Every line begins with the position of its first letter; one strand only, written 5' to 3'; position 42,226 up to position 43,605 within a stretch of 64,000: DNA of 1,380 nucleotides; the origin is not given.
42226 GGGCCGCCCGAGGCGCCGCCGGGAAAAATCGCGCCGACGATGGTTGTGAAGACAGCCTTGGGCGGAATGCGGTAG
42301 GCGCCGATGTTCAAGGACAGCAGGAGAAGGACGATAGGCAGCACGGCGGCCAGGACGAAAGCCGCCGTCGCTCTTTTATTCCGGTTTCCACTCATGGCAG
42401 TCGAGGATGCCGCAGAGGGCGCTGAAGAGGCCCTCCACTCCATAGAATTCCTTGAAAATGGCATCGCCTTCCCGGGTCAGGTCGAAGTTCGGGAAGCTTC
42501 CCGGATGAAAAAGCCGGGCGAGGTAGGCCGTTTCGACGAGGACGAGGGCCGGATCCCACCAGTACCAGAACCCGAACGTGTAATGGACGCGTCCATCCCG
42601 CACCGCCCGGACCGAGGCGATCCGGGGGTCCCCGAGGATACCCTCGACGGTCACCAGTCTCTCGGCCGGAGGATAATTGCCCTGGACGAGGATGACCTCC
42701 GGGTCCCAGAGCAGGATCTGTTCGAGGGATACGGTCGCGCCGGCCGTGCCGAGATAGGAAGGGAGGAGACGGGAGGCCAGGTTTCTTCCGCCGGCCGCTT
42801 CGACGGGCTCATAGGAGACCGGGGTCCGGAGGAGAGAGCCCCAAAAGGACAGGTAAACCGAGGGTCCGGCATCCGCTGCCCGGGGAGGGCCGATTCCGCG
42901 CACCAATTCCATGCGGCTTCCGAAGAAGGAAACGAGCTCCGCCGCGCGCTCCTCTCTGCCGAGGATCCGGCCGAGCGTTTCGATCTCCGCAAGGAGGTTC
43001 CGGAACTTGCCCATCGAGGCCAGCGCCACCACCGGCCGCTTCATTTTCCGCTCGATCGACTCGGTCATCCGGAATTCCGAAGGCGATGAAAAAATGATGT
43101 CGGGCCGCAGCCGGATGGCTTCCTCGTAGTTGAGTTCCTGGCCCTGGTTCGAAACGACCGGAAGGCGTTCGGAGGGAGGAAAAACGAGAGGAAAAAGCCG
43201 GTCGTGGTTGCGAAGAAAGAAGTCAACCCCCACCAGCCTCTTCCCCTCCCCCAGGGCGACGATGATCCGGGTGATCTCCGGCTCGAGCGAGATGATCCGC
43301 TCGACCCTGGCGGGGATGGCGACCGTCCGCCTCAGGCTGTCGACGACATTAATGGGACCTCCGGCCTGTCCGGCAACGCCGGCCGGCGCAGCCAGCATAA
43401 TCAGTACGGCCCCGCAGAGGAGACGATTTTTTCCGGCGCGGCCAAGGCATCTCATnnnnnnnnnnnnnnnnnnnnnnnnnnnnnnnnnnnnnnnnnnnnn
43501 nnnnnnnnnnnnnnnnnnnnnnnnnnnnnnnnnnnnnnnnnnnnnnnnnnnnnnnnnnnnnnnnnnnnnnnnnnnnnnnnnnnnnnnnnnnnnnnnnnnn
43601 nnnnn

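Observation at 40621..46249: GH20 hexosaminidase translationally coupled to a CBM9/DOMON-like protein and a FecBCD-type ABC importer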

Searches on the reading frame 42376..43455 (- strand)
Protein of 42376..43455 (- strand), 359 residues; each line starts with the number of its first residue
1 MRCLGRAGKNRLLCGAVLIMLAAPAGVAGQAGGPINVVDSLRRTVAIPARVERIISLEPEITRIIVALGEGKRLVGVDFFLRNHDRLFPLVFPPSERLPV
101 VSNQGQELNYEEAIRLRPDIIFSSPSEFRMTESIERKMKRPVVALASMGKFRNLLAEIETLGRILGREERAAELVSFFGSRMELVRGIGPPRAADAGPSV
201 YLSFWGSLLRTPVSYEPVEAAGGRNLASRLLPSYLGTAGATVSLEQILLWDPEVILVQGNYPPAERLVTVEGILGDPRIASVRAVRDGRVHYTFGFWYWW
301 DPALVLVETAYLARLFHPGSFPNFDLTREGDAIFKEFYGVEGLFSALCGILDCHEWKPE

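Call 5: search_protein_families(library=pfam, proteins=[window:42376-43455:-], max_evalue=0.01)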
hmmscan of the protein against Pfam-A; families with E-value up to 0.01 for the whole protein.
window:42376-43455:- (359 aa): 1 family
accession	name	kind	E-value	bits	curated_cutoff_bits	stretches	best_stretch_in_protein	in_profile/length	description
PF01497.23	Peripla_BP_2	-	8e-23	81.5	27.5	1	54-292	1-230/235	Periplasmic binding protein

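Call 6: search_protein_families(library=ncbifam, proteins=[window:42376-43455:-], max_evalue=0.01)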
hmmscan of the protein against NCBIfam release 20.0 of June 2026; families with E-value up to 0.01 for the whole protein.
window:42376-43455:- (359 aa): 4 families
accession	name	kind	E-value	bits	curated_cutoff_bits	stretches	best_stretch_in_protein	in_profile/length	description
NF010649.0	PRK14048.1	equivalog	1.5e-10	40.7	374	1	17-328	14-350/374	ferrichrome/ferrioxamine B periplasmic transporter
TIGR04281.1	peripla_PGF_1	equivalog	3.4e-09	36.3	325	1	34-263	4-217/330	PGF-CTERM-anchored ABC transporter substrate-binding protein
TIGR03868.1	F420-O_ABCperi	hypoth_equivalog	5.5e-05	22.5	392.4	0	39-183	5-159/287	putative F420-0 ABC transporter substrate-binding protein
TIGR03659.1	IsdE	equivalog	0.0031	16.7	298.65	1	113-259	90-232/292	heme ABC transporter substrate-binding protein IsdE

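Call 18: search_solved_structures(query=window:42376-43455:-, max_evalue=0.01)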
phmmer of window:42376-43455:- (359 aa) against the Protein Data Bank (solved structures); distinct sequences matched with E-value up to 0.01: 20.
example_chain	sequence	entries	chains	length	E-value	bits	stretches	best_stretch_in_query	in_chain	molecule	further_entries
2etv_A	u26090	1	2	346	2.7e-24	89.1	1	39-339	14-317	iron(III) ABC transporter, periplasmic iron-binding protein, putative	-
6b2x_A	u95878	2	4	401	5e-21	78.3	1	15-341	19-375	Solute-binding periplasmic protein of iron/siderophore ABC transporter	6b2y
9ht5_A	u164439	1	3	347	1.5e-19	73.5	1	36-341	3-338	Periplasmic substrate-binding transport protein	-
9hrj_A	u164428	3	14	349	1.5e-19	73.5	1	36-341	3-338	Periplasmic substrate-binding transport protein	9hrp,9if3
4hn9_A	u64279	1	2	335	1.8e-18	70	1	33-339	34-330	Iron complex transport system substrate-binding protein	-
3psa_A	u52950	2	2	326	5.4e-15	58.5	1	37-339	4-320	protein HI_1472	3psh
4ovk_A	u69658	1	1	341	6.5e-12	48.4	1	37-339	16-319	Periplasmic binding protein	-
4pag_A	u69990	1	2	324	2.2e-09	40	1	39-341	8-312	Periplasmic binding protein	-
4mo9_A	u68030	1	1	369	2.9e-09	39.6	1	30-204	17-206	Periplasmic binding protein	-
4ljs_A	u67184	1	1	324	2.6e-05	26.6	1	49-312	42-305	Periplasmic binding protein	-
2r7a_A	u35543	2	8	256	0.00019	23.8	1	51-261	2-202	Bacterial heme binding protein | Periplasmic HEME binding protein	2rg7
4m7o_A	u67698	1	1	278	0.00094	21.5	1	49-177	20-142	Iron-binding protein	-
4ino_A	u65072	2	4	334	0.0013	21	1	70-340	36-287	Nickel (II) ABC transporter, periplasmic nickel-binding protein | Iron (III) ABC transporter, periplasmic iron-binding protein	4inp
5ysc_A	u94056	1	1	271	0.0026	20.1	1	48-127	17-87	Vitamin B12-binding protein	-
5cr9_A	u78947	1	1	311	0.0027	20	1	107-258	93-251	ABC-type Fe3+-hydroxamate transport system, periplasmic component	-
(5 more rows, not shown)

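Call 27: find_homologous_proteins(query=window:42376-43455:-, max_evalue=1e-10)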
Query window:42376-43455:- (359 aa): 417 proteins with E <= 1e-10 among 8000 candidates; the best 120 are listed.
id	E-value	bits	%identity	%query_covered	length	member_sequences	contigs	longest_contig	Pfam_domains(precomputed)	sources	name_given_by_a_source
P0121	1.5e-237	806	100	100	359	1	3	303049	PF01497.24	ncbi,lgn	-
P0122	2.4e-212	723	89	100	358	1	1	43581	PF01497.24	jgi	jgi:iron complex transport system substrate-binding protein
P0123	1.1e-210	717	88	100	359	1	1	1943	PF01497.24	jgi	jgi:iron complex transport system substrate-binding protein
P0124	3.1e-209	712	89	100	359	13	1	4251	PF01497.24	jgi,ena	-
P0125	1.2e-208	710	88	100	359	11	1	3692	PF01497.24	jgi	-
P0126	3.1e-207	706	87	100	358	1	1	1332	PF01497.24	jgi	jgi:iron complex transport system substrate-binding protein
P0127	1.1e-205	701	87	100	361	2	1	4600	PF01497.24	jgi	jgi:iron complex transport system substrate-binding protein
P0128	7.1e-203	692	86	100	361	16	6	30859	PF01497.24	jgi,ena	-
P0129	1.8e-199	680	88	95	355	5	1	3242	PF01497.24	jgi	jgi:ABC-type Fe3+-hydroxamate transport system substrate-binding protein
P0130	1.7e-197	674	84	100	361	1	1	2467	PF01497.24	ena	-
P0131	2.0e-196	670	84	100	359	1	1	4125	PF01497.24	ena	-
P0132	7.0e-194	662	85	95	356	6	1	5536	PF01497.24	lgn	-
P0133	9.5e-191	652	83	97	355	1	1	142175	PF01497.24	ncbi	-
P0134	3.6e-186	637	81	95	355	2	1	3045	PF01497.24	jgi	-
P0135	5.1e-186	636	83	92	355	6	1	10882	PF01497.24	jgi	jgi:ABC-type Fe3+-hydroxamate transport system substrate-binding protein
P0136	1.8e-185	634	78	98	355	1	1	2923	PF01497.24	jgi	jgi:iron complex transport system substrate-binding protein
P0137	1.0e-183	628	80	97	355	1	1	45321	PF01497.24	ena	-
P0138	3.6e-181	620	77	98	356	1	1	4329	PF01497.24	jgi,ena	-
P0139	2.2e-180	618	81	93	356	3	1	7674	PF01497.24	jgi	jgi:iron complex transport system substrate-binding protein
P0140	1.6e-179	615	78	96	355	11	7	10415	PF01497.24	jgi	jgi:ABC-type Fe3+-hydroxamate transport system substrate-binding protein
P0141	5.9e-179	613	80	92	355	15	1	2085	PF01497.24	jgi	-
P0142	2.7e-172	591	74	99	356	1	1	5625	PF01497.24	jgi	jgi:iron complex transport system substrate-binding protein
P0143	3.8e-170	584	74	97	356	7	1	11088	PF01497.24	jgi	jgi:iron complex transport system substrate-binding protein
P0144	2.6e-165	568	76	92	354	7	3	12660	PF01497.24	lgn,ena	-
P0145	5.0e-164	564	73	97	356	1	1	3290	PF01497.24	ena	-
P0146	4.4e-163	561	73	95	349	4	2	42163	PF01497.24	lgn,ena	-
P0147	8.7e-163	560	77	89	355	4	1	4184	PF01497.24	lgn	-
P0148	6.5e-162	557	74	92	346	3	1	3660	PF01497.24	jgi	-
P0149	3.8e-161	554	75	92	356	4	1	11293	PF01497.24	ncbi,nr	ncbi:MAG: hypothetical protein FJY79_07045 [Candidatus Aminicenantes bacterium]|nr:hypothetical prot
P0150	4.2e-157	541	70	94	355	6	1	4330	PF01497.24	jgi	jgi:iron complex transport system substrate-binding protein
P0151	4.2e-155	534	74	91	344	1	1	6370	PF01497.24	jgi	jgi:iron complex transport system substrate-binding protein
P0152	4.6e-155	534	70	93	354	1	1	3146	PF01497.24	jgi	jgi:iron complex transport system substrate-binding protein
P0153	6.8e-155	534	70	92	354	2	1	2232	PF01497.24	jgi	jgi:iron complex transport system substrate-binding protein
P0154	1.3e-154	533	72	94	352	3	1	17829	PF01497.24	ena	-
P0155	4.2e-154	531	70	92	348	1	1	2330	PF01497.24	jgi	jgi:iron complex transport system substrate-binding protein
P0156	6.5e-154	530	67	98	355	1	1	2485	PF01497.24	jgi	jgi:iron complex transport system substrate-binding protein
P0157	3.7e-152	525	71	90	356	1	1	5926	PF01497.24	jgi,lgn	jgi:iron complex transport system substrate-binding protein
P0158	1.5e-151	523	70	92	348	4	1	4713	PF01497.24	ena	-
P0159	2.9e-151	522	68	99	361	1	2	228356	PF01497.24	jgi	jgi:iron complex transport system substrate-binding protein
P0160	3.3e-151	522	69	94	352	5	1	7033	PF01497.24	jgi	jgi:iron complex transport system substrate-binding protein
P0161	8.6e-151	520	70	91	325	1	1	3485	PF01497.24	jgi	jgi:iron complex transport system substrate-binding protein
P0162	1.1e-150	520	69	91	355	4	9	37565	PF01497.24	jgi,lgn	jgi:iron complex transport system substrate-binding protein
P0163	1.2e-150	520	68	96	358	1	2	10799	PF01497.24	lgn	-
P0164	1.2e-150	520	70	91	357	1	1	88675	PF01497.24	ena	-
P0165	1.4e-150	519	69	92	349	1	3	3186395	PF01497.24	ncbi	-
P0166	1.9e-150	519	69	91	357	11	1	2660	PF01497.24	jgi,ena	-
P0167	2.6e-150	519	67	98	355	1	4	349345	PF01497.24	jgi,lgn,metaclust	metaclust:\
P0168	4.9e-150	518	71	90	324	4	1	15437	PF01497.24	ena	-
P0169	1.7e-149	516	70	91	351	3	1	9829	PF01497.24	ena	-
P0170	4.8e-149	514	70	91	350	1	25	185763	PF01497.24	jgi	jgi:iron complex transport system substrate-binding protein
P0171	2.1e-148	512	66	96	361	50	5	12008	PF01497.24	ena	-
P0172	4.5e-148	511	69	92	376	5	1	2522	PF01497.24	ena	-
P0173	5.2e-148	511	68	94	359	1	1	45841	PF01497.24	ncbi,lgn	-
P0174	8.6e-148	510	66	96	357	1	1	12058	PF01497.24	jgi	-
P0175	1.7e-147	509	66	98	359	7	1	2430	PF01497.24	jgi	jgi:iron complex transport system substrate-binding protein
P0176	1.7e-147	509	72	91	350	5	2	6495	PF01497.24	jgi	-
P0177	1.8e-147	509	66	94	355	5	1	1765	PF01497.24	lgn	-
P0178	5.2e-147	508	66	98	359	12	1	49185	PF01497.24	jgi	jgi:iron complex transport system substrate-binding protein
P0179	1.3e-146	506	69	92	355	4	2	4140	PF01497.24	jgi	jgi:iron complex transport system substrate-binding protein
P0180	1.6e-146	506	69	92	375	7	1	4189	PF01497.24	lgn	-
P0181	1.8e-146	506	68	94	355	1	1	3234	PF01497.24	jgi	jgi:iron complex transport system substrate-binding protein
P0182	2.6e-146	505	67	96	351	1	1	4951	PF01497.24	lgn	-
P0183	2.8e-146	505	69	90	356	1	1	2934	PF01497.24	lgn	-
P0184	3.1e-146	505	65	98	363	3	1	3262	PF01497.24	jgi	jgi:iron complex transport system substrate-binding protein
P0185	4.0e-146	505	66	94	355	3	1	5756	PF01497.24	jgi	jgi:iron complex transport system substrate-binding protein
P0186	3.0e-145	502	69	92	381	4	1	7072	PF01497.24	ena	-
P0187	5.2e-145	501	69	90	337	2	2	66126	PF01497.24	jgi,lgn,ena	-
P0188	5.2e-145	501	63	99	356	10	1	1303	PF01497.24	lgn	-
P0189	5.2e-145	501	68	92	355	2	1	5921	PF01497.24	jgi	jgi:iron complex transport system substrate-binding protein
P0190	1.2e-144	500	67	91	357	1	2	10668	PF01497.24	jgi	jgi:iron complex transport system substrate-binding protein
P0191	1.8e-144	499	68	92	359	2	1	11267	PF01497.24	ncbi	ncbi:MAG: ABC transporter substrate-binding protein [Candidatus Aminicenantales bacterium]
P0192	2.0e-144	499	67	93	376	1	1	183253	PF01497.24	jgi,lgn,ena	-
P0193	2.1e-144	499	67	90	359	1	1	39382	PF01497.24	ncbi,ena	-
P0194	2.1e-144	499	65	97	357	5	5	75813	PF01497.24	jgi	jgi:iron complex transport system substrate-binding protein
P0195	6.1e-144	498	65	96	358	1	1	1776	PF01497.24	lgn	-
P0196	7.1e-144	497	67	92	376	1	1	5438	PF01497.24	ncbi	-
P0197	9.7e-144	497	70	90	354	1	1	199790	PF01497.24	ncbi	-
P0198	1.5e-143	496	68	90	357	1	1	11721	PF01497.24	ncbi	-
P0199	1.8e-143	496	67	95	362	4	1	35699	PF01497.24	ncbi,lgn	-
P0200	2.4e-143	496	66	92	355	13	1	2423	PF01497.24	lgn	-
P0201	3.4e-143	495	67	96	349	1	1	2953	PF01497.24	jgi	jgi:iron complex transport system substrate-binding protein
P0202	4.6e-143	495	65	90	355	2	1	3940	PF01497.24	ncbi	-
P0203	1.1e-142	493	67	92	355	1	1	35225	PF01497.24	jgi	jgi:iron complex transport system substrate-binding protein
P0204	1.3e-142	493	68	90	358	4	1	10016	PF01497.24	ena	-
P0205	1.3e-142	493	63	99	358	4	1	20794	PF01497.24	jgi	jgi:iron complex transport system substrate-binding protein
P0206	1.9e-142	493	66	91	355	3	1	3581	PF01497.24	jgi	jgi:iron complex transport system substrate-binding protein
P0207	2.1e-142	493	66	91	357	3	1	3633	PF01497.24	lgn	-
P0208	2.2e-142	492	67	92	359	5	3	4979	PF01497.24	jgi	jgi:ABC-type Fe3+-hydroxamate transport system substrate-binding protein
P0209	3.0e-142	492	64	92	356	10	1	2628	PF01497.24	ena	-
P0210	3.0e-142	492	68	90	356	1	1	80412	PF01497.24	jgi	jgi:iron complex transport system substrate-binding protein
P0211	3.6e-142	492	63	96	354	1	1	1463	PF01497.24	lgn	-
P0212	3.9e-142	492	65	91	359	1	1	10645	PF01497.24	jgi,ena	jgi:iron complex transport system substrate-binding protein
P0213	4.4e-142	492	63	97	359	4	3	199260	PF01497.24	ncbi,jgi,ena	ncbi:MAG: ABC transporter substrate-binding protein [Candidatus Aminicenantales bacterium]|jgi:iron 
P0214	4.8e-142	491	64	96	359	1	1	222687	PF01497.24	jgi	jgi:iron complex transport system substrate-binding protein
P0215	5.6e-142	491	67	91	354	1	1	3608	PF01497.24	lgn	-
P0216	7.9e-142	491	63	97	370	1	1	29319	PF01497.24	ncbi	-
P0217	2.1e-141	489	64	99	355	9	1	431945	PF01497.24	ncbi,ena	-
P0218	6.6e-141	488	68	89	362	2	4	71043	PF01497.24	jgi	jgi:iron complex transport system substrate-binding protein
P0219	1.1e-140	487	63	96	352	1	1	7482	PF01497.24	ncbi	-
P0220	1.3e-140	487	65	92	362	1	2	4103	PF01497.24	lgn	-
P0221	1.7e-140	486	63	96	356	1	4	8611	PF01497.24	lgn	-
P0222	3.1e-140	485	63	99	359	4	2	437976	PF01497.24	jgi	jgi:iron complex transport system substrate-binding protein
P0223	4.6e-140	485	66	91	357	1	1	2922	PF01497.24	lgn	-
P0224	5.1e-140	485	65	91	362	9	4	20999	PF01497.24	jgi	-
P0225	6.1e-140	484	66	92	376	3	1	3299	PF01497.24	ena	-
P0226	8.1e-140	484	66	89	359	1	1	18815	PF01497.24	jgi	jgi:iron complex transport system substrate-binding protein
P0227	8.7e-140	484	63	96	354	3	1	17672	PF01497.24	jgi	jgi:iron complex transport system substrate-binding protein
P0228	2.0e-139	483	64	95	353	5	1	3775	PF01497.24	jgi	jgi:iron complex transport system substrate-binding protein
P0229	2.8e-139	482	65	93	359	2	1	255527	PF01497.24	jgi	jgi:iron complex transport system substrate-binding protein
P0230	3.0e-139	482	66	89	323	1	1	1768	PF01497.24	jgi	jgi:iron complex transport system substrate-binding protein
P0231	3.4e-139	482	64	92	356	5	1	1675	PF01497.24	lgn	-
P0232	3.5e-139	482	64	93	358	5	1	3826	PF01497.24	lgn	-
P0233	6.1e-139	481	68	89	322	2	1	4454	PF01497.24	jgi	jgi:iron complex transport system substrate-binding protein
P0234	6.6e-139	481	61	97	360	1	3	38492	PF01497.24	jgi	jgi:iron complex transport system substrate-binding protein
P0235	7.6e-139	481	62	98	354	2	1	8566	PF01497.24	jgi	jgi:iron complex transport system substrate-binding protein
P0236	1.1e-138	480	64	96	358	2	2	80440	PF01497.24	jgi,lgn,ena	-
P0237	1.2e-138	480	64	94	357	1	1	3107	PF01497.24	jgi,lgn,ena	jgi:iron complex transport system substrate-binding protein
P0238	1.3e-138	480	65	90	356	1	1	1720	PF01497.24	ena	-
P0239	1.3e-138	480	64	92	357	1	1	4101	PF01497.24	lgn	-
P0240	1.4e-138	480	66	90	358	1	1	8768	PF01497.24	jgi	jgi:iron complex transport system substrate-binding protein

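Call 28: find_related_loci(query=window:42376-43455:-, collection=metagenome_contigs, flank=7000)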
Query window:42376-43455:- (359 aa) in metagenome_contigs; peptide patterns used: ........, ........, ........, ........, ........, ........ (x = any residue, [..] = any of these).
461 stretches matched a pattern; 294 encode a relative of the query (tblastn E <= 1e-3); the best 80 are kept; 80 distinct loci.
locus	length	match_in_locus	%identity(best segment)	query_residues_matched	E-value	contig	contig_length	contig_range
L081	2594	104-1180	88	1-359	0e+0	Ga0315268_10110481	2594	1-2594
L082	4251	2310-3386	89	1-359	0e+0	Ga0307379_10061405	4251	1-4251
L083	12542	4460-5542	87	1-359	0e+0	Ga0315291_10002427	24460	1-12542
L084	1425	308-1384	84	1-359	0e+0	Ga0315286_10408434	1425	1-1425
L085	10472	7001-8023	88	18-359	0e+0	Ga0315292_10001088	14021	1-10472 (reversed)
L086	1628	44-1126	85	1-359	0e+0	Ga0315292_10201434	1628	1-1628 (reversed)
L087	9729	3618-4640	79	18-359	0e+0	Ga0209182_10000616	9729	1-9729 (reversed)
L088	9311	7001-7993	81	29-359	0e+0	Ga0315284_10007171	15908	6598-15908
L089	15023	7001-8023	78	18-359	0e+0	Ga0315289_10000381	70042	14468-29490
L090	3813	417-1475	77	7-359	3e-179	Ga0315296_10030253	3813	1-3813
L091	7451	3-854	88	76-359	7e-166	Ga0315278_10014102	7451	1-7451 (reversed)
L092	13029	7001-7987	76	28-356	2e-164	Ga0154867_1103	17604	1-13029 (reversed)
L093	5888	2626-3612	75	28-356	7e-165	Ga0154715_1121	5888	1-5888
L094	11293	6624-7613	75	26-356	9e-163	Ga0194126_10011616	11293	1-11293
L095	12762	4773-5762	75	26-356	2e-162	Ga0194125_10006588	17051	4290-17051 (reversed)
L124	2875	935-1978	59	13-359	9e-139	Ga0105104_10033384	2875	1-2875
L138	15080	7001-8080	53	2-356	8e-118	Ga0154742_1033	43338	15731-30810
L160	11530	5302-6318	52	12-355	2e-114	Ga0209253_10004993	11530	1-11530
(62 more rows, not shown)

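Call 71: find_encoding_contigs(protein=P0121, flank=10000, max_places=3)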
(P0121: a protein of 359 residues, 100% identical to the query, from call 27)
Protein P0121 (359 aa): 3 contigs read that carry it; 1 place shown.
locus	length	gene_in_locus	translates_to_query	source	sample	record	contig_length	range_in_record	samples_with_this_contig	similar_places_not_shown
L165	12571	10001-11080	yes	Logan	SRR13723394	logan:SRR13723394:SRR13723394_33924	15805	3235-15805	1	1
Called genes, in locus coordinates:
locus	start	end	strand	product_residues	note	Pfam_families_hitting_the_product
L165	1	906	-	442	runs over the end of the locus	PF03825:Nuc_H_symport, PF07690:MFS_1, PF12832:MFS_1_like, PF03825:Nuc_H_symport, PF07690:MFS_1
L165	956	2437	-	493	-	PF01261:AP_endonuc_2, PF06439:3keto-disac_hyd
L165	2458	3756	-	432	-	PF01408:GFO_IDH_MocA, PF22725:GFO_IDH_MocA_C3 (weak)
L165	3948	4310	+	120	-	PF07238:PilZ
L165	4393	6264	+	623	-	PF09972:DUF2207, PF20990:DUF2207_C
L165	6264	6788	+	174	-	-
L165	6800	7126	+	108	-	PF14242:DUF4342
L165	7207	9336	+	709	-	PF02838:Glyco_hydro_20b, PF14845:Glycohydro_20b2 (weak), PF00728:Glyco_hydro_20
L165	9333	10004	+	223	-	PF16011:CBM9_2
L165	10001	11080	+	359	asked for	PF01497:Peripla_BP_2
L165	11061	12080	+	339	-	PF01032:FecCD, PF00950:ABC-3 (weak)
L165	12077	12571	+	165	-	?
